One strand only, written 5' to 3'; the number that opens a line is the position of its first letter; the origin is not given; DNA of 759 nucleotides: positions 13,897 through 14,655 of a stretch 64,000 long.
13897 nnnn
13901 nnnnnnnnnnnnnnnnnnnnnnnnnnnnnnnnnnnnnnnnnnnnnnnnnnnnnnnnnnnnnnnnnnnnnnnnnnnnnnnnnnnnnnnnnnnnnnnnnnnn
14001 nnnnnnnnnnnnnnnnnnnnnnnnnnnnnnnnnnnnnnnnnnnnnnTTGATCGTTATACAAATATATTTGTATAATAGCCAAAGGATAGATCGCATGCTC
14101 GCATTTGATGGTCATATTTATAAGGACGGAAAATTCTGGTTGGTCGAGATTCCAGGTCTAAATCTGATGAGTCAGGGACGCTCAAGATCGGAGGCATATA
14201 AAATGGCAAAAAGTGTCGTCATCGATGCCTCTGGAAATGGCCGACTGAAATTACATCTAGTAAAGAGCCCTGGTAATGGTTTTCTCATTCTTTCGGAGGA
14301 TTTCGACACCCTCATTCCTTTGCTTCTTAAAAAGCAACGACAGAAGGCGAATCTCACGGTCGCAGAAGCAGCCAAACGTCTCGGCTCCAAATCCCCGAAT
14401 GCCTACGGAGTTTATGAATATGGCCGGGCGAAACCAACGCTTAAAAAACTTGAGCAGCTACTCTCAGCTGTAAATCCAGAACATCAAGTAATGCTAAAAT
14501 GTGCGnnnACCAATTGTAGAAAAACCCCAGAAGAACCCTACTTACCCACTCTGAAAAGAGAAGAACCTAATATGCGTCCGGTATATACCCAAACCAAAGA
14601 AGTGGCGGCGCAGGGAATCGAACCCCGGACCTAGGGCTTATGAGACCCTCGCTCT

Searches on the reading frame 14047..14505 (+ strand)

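Call 101: search_protein_families(library=pfam, proteins=[window:14047-14505:+], max_evalue=0.0001)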
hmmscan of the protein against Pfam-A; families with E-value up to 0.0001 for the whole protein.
window:14047-14505:+ (153 aa): 2 families
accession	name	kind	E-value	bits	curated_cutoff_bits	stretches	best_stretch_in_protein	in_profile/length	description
PF01381.28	HTH_3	-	4.8e-09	36.6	23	1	94-141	1-47/55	Helix-turn-helix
PF13560.12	HTH_31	-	2e-05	25.2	27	1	93-141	5-53/64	Helix-turn-helix domain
